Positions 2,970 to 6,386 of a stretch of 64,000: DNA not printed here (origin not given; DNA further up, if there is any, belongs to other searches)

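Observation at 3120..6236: The 'xanthan lyase' family protein looks like a Zn amidase split by an inserted carbohydrate-binding domain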

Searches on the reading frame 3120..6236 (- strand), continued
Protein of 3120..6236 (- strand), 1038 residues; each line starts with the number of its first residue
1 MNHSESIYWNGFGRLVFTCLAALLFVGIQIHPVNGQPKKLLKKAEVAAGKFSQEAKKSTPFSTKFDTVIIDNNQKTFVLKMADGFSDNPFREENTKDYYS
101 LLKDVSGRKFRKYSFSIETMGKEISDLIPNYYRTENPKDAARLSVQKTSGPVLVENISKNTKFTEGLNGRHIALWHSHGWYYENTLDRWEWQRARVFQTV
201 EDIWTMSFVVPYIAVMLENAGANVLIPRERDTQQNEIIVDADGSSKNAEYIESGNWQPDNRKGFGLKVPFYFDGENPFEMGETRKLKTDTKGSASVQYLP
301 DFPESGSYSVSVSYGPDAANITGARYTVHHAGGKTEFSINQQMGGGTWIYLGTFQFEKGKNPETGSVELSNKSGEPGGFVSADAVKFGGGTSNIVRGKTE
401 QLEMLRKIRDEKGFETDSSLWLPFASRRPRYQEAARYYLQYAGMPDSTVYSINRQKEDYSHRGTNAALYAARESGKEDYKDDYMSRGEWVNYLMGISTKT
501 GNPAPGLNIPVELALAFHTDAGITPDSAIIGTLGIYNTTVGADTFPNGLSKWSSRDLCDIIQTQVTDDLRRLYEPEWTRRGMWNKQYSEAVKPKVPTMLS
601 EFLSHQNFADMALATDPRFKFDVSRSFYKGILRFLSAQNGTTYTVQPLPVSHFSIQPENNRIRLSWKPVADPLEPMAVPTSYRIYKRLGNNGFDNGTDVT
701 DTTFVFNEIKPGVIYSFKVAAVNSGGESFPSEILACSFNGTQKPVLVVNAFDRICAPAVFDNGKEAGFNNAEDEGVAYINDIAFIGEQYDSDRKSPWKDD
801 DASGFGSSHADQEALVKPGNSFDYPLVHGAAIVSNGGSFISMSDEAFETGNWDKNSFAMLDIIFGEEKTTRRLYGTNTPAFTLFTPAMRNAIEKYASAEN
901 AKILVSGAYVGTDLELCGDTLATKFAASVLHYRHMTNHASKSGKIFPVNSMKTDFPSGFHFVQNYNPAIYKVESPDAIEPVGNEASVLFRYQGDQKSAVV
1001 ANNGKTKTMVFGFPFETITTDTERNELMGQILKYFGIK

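Call 38: find_homologous_proteins(query=P0227, max_evalue=0.00001)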
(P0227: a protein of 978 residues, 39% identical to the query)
Query P0227 (978 aa): 5213 proteins with E <= 0.00001 among 8000 candidates; the best 120 are listed.
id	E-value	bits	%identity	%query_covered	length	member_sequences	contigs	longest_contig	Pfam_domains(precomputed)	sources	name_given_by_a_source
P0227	0.0e+0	2238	100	100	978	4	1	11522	PF25275.2,PF01520.24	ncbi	-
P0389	0.0e+0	1789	77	100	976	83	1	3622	PF25275.2,PF01520.24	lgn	-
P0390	0.0e+0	1677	74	98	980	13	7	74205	PF25275.2,PF01520.24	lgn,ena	-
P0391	0.0e+0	1407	63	97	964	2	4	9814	PF25275.2,PF01520.24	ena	-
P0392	4.8e-280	950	45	96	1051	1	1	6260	PF25275.2,PF01520.24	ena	-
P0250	1.6e-276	938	46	97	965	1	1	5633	PF25275.2,PF01520.24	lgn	-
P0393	1.1e-272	926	50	80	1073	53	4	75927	PF25275.2,PF01520.24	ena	-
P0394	2.9e-272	924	48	84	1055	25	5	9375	PF25275.2,PF01520.24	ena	-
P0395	2.6e-269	914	44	98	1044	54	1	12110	PF25275.2,PF01520.24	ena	-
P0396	6.1e-268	910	48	84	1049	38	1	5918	PF25275.2,PF01520.24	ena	-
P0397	5.9e-263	893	46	87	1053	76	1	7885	PF25275.2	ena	-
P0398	3.9e-262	891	45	87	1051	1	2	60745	PF25275.2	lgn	-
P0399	3.5e-261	887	46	84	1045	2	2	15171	PF25275.2,PF00041.28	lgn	-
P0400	2.0e-260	885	46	86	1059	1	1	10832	PF25275.2,PF01520.24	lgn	-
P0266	9.2e-260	883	43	93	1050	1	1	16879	PF25275.2,PF01520.24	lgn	-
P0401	2.1e-259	882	47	83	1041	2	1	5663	PF25275.2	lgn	-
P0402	3.6e-259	881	47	85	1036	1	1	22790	PF25275.2,PF01520.24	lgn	-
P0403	1.5e-258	879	45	87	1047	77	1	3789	PF25275.2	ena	-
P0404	2.4e-257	875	46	86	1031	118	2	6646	PF25275.2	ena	-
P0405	4.7e-257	874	43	96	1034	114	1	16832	PF25275.2,PF01520.24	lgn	-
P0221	2.1e-256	872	44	89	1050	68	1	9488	PF25275.2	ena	-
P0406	2.7e-256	871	41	97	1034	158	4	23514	PF25275.2,PF01520.24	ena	-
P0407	2.5e-255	868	41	100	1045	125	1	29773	PF25275.2,PF00041.28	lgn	-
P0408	2.7e-255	868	42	95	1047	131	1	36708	PF25275.2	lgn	-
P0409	3.8e-255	868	41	99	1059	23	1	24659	PF25275.2,PF01520.24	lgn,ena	-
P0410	1.2e-254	866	45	87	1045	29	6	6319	PF25275.2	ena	-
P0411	9.7e-254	863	46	84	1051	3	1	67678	PF25275.2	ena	-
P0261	3.5e-253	861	44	96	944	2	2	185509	PF25275.2,PF01520.24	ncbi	-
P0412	6.4e-253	860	45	84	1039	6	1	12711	PF25275.2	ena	-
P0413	2.8e-252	858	42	96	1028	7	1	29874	PF25275.2,PF01520.24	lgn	-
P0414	4.4e-252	857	44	87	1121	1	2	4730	PF25275.2,PF01520.24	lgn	-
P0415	5.4e-252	857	41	100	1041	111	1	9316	PF25275.2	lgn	-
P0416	6.7e-252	857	43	96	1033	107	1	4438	PF25275.2,PF01520.24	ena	-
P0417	2.5e-251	855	45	87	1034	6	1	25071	PF25275.2,PF01520.24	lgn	-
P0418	4.6e-251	854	43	99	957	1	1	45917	PF25275.2,PF01520.24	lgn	-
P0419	1.7e-250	852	43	99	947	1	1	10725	PF25275.2,PF01520.24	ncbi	-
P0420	9.6e-250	850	41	100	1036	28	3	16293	PF25275.2,PF00041.28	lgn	-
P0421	5.1e-247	841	45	87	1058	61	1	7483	PF25275.2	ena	-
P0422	2.9e-246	838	42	99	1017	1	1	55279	PF25275.2,PF01520.24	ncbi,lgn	-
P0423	2.3e-245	835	45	84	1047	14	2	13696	PF25275.2,PF01520.24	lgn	-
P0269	1.0e-243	830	43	96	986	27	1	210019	PF25275.2,PF01520.24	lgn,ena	-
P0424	7.6e-243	827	43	93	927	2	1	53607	PF25275.2,PF01520.24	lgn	-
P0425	3.5e-242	825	43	93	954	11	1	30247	PF25275.2,PF01520.24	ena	-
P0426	6.0e-237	807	41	100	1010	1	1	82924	PF25275.2,PF01520.24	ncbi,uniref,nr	ncbi:MAG TPA: N-acetylmuramoyl-L-alanine amidase [Candidatus Coprenecus stercoravium]|uniref:N-acety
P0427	2.1e-236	806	41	99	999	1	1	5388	PF25275.2,PF01520.24,PF00041.28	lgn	-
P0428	1.9e-235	802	42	96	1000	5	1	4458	PF25275.2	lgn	-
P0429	2.7e-234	799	42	85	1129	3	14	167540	PF25275.2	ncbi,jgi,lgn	jgi:hypothetical protein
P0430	6.3e-234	797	41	88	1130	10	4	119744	PF25275.2,PF01520.24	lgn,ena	-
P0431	7.3e-233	794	41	87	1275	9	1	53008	PF25275.2,PF04892.18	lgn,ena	-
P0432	1.0e-232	793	41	85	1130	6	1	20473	PF25275.2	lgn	-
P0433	1.8e-232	792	42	100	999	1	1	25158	PF25275.2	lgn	-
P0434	8.0e-231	787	40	99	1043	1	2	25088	PF25275.2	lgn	-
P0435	2.2e-230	786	40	94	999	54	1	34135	PF25275.2,PF01520.24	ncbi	-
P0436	3.0e-229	782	40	97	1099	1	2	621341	PF25275.2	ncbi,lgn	-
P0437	3.6e-229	782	42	82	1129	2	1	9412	PF25275.2,PF01520.24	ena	-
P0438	8.7e-229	780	40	97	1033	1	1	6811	PF25275.2,PF01520.24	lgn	-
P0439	2.1e-228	779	40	99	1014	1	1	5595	PF25275.2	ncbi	-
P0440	3.1e-228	778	40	87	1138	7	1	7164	PF25275.2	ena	-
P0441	4.6e-228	778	41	99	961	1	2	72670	PF25275.2,PF01520.24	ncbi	-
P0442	4.7e-228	778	40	98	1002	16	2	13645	PF25275.2,PF00041.28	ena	-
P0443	1.4e-226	773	41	99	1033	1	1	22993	PF25275.2,PF01520.24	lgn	-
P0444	1.7e-226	773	42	81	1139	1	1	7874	PF25275.2,PF01520.24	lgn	-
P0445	3.1e-226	772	41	99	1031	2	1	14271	PF25275.2,PF01520.24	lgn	-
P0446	3.3e-226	772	40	99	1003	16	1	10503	PF25275.2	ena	-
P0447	7.0e-226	771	40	99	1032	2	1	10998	PF25275.2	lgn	-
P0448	7.5e-226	771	41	96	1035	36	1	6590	PF25275.2,PF01520.24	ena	-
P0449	1.1e-225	770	41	94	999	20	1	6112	PF25275.2,PF01520.24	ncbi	-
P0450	1.1e-225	770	40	87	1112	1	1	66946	PF25275.2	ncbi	-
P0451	2.9e-225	769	41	99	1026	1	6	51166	PF25275.2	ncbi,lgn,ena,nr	ncbi:MAG: xanthan lyase [Bacteroidales bacterium]|nr:xanthan lyase [Bacteroidales bacterium] MDD4670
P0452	4.3e-225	768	40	96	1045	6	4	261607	PF25275.2,PF01520.24,PF00041.28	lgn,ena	-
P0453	6.0e-225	768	39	100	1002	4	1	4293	PF25275.2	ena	-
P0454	1.3e-224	766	42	96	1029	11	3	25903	PF25275.2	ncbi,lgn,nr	ncbi:MAG: xanthan lyase [Bacteroidales bacterium]|nr:xanthan lyase [Bacteroidales bacterium]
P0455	4.2e-224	765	41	97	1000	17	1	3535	PF25275.2,PF00041.28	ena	-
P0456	5.0e-224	765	41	94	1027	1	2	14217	PF25275.2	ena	-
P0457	8.9e-224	764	39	97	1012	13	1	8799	PF25275.2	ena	-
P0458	1.2e-223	763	41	99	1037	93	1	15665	PF25275.2,PF00041.28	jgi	-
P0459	3.5e-223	762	40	99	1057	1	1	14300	PF25275.2,PF01520.24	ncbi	-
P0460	7.1e-223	761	40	97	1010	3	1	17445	PF25275.2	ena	-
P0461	8.4e-223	760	39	99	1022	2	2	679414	PF25275.2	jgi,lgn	jgi:hypothetical protein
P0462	8.9e-223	760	40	99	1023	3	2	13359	PF25275.2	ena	-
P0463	9.8e-223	760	42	94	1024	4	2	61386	PF25275.2,PF01520.24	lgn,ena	-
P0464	2.0e-222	759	41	99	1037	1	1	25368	PF25275.2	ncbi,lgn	-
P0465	3.1e-222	759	41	94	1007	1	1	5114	PF25275.2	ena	-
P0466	3.9e-222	758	41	99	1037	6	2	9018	PF25275.2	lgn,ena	-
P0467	7.3e-222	757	42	93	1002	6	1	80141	PF25275.2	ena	-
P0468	3.3e-221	755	40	97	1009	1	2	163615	PF25275.2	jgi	-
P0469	7.0e-221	754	39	99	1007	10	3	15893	PF25275.2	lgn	-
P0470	7.2e-221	754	40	100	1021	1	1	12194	PF25275.2,PF00041.28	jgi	-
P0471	9.2e-221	754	40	97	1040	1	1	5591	PF25275.2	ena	-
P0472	1.0e-220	754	40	84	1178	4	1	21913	PF25275.2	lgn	-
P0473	1.1e-220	753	40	96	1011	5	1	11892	PF25275.2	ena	-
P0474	1.6e-220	753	41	94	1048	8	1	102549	PF25275.2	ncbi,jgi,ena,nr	ncbi:MAG: xanthan lyase [Bacteroidales bacterium]|nr:xanthan lyase [Bacteroidales bacterium]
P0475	2.9e-220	752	40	99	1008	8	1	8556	PF25275.2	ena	-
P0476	3.3e-220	752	39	96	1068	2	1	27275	PF25275.2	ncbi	ncbi:MAG: xanthan lyase [Bacteroidales bacterium]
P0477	3.9e-220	752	42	97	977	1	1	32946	PF25275.2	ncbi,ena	-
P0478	4.3e-220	752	41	97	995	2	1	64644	PF25275.2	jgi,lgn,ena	-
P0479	4.4e-220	751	40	99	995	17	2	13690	PF25275.2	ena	-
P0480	4.7e-220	751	40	87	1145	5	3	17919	PF25275.2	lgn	-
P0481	5.1e-220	751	39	99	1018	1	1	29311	PF25275.2,PF01520.24,PF00041.28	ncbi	-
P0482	5.1e-220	751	42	93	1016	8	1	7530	PF25275.2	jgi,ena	-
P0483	1.6e-219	750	40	94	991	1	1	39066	PF25275.2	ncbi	-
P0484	2.7e-219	749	42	93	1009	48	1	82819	PF25275.2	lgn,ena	-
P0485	3.1e-219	749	41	97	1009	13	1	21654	PF25275.2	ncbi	-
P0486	4.0e-219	748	40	96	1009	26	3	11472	PF25275.2,PF00041.28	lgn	-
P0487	6.1e-219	748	39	99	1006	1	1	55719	PF25275.2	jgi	-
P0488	6.2e-219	748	40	99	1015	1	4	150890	PF25275.2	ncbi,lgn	ncbi:MAG: xanthan lyase [Rikenellaceae bacterium]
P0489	7.7e-219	747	40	97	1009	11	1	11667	PF25275.2,PF00041.28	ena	-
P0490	9.3e-219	747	40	99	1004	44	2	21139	PF25275.2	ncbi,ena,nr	ncbi:MAG: xanthan lyase [Bacteroidales bacterium]|nr:xanthan lyase [Bacteroidales bacterium]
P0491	1.1e-218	747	40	97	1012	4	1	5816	PF25275.2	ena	-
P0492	1.9e-218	746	39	99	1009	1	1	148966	PF25275.2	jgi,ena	-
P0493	2.2e-218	746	39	99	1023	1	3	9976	PF25275.2,PF01520.24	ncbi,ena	-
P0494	2.9e-218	745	40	99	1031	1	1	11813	PF25275.2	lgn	-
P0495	3.9e-218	745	40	100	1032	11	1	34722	PF25275.2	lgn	-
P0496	4.3e-218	745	40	94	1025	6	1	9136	PF25275.2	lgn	-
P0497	4.9e-218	745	39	87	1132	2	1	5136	PF25275.2,PF00041.28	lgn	-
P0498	6.0e-218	744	40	97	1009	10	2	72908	PF25275.2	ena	-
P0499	6.0e-218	744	41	93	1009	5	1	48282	PF25275.2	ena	-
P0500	9.0e-218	744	40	97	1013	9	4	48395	PF25275.2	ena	-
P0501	9.9e-218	744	40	94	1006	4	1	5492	PF25275.2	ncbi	-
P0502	1.0e-217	744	41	94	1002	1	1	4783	PF25275.2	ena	-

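Call 51: find_encoding_contigs(protein=P0312, flank=10000, max_places=2)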
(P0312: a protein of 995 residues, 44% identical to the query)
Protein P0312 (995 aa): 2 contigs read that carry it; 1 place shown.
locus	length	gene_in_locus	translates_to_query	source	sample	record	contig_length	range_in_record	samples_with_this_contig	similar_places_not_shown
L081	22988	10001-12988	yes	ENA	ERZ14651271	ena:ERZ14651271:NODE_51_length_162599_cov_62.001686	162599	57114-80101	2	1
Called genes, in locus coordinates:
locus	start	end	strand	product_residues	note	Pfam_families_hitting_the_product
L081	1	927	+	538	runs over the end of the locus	PF12741:SusD-like, PF12771:SusD-like_2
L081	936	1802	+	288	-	PF16141:GH18_BT1044-like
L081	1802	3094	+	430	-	PF08522:BT_3987-like_N, PF13385:Laminin_G_3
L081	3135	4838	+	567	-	PF08522:BT_3987-like_N, PF00704:Glyco_hydro_18 (weak)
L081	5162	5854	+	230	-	PF07885:Ion_trans_2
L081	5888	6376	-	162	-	PF01741:MscL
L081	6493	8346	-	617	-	PF00682:HMGL-like, PF02436:PYC_OADA, PF00364:Biotin_lipoyl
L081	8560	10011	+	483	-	PF00474:SSF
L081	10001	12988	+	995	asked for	PF25275:Golvesin_C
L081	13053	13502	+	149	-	PF09424:YqeY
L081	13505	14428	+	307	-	-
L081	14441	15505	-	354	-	PF03435:Sacchrp_dh_NADP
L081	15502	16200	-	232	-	PF01965:DJ-1_PfpI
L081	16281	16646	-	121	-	PF04342:DMT_6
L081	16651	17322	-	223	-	PF00702:Hydrolase, PF12710:HAD, PF13419:HAD_2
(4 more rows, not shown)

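Call 52: find_encoding_contigs(protein=P0426, flank=10000, max_places=2)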
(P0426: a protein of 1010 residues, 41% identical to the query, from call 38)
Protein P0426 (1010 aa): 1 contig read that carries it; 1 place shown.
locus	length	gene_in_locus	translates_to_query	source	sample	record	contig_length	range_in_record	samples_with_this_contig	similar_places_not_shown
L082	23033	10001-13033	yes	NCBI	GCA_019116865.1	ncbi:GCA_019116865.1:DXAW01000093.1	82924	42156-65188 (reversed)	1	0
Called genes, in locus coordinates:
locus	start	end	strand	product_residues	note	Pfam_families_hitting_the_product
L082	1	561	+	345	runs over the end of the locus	PF01180:DHO_dh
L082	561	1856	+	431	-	PF00994:MoCF_biosynth, PF18146:CinA_KH, PF02464:CinA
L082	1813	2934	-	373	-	PF01244:Peptidase_M19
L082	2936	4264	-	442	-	PF10988:DUF2807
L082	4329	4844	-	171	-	PF04542:Sigma70_r2, PF08281:Sigma70_r4_2, PF04545:Sigma70_r4 (weak)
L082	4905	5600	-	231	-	PF21347:DUF3108_like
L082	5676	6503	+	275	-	PF12710:HAD (weak)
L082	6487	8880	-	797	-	PF02563:Poly_export, PF10531:SLBB, PF22461:SLBB_2 (weak)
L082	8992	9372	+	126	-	PF04892:VanZ-LLP1 (weak)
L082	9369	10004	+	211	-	PF12099:DUF3575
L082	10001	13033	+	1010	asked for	PF25275:Golvesin_C, PF01520:Amidase_3 (weak)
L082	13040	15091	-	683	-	PF02518:HATPase_c, PF13589:HATPase_c_3, PF00183:HSP90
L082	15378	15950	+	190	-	PF12099:DUF3575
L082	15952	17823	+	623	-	-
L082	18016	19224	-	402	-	PF17767:NAPRTase_N, PF04095:NAPRTase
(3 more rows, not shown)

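Call 57: search_protein_families(library=pfam, proteins=[L004:2789-5248:+, L004:5267-6748:+, L004:7287-8762:+, L004:15948-18980:+, L004:19025-20254:+], max_evalue=0.001)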
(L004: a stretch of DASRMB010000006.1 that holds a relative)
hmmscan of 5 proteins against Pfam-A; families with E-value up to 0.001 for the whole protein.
L004:2789-5248:+ (819 aa): 3 families
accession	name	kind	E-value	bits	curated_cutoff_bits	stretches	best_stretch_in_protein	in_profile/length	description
PF00759.25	Glyco_hydro_9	-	1.4e-69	236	27.7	1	113-580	1-444/444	Glycosyl hydrolase family 9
PF02927.20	CelD_N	-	4.8e-16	59.7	24.6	1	23-101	6-84/86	Cellulase N-terminal ig-like domain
PF01522.26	Polysacc_deac_1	-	6.7e-12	45.9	23.1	1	603-737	2-123/124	Polysaccharide deacetylase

L004:5267-6748:+ (493 aa): 1 family
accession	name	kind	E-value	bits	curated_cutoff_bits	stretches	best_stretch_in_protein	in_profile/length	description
PF01841.26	Transglut_core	-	3.1e-20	72.9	23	1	314-417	2-107/108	Transglutaminase-like superfamily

L004:7287-8762:+ (491 aa): 1 family
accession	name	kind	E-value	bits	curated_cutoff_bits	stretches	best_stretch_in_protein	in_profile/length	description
PF00474.23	SSF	-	1.6e-20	73.8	22.8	1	33-421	1-393/406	Sodium:solute symporter family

L004:15948-18980:+ (1010 aa): 2 families
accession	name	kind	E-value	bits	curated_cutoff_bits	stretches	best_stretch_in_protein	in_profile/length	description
PF00933.27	Glyco_hydro_3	-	1e-75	255.6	27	1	55-369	3-315/316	Glycosyl hydrolase family 3 N terminal domain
PF00144.29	Beta-lactamase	-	1.2e-44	153.3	27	1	626-987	8-316/329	Beta-lactamase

L004:19025-20254:+ (409 aa): 2 families
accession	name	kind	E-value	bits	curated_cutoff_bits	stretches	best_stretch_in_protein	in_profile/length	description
PF07075.17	NamZ_N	-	5.4e-75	251.7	26.9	1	56-254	1-202/203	Exo-beta-N-acetylmuramidase NamZ, N-terminal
PF20732.2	NamZ_C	-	4.8e-36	125.3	25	1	258-408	1-152/152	Exo-beta-N-acetylmuramidase NamZ, C-terminal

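Call 60: search_protein_families(library=pfam, proteins=[L053:16079-17413:+, L053:17660-19558:+, L053:19465-20787:+, L053:20784-21818:+], max_evalue=0.001)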
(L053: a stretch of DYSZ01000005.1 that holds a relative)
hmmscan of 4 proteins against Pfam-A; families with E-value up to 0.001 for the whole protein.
L053:16079-17413:+ (444 aa): 1 family
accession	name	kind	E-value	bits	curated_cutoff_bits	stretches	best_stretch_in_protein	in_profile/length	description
PF08486.15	SpoIID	-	7.3e-23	81.5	23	1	101-218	2-96/97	Stage II sporulation protein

L053:17660-19558:+ (632 aa): 2 families
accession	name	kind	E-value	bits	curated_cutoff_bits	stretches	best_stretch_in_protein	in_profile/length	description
PF07690.21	MFS_1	-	5.8e-10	39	33.4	1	378-583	148-345/347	Major Facilitator Superfamily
PF03092.22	BT1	-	4e-08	32.9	22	1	40-139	9-112/432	BT1 family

L053:19465-20787:+ (440 aa): 2 families
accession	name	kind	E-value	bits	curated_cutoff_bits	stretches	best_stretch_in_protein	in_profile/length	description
PF07075.17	NamZ_N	-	8.6e-88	293.5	26.9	1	74-277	1-202/203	Exo-beta-N-acetylmuramidase NamZ, N-terminal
PF20732.2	NamZ_C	-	1.9e-35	123.3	25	1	282-439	2-152/152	Exo-beta-N-acetylmuramidase NamZ, C-terminal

L053:20784-21818:+ (344 aa): 1 family
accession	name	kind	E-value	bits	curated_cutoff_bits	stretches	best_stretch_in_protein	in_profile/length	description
PF01208.23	URO-D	-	7.4e-21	75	23.9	1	98-341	96-343/346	Uroporphyrinogen decarboxylase (URO-D)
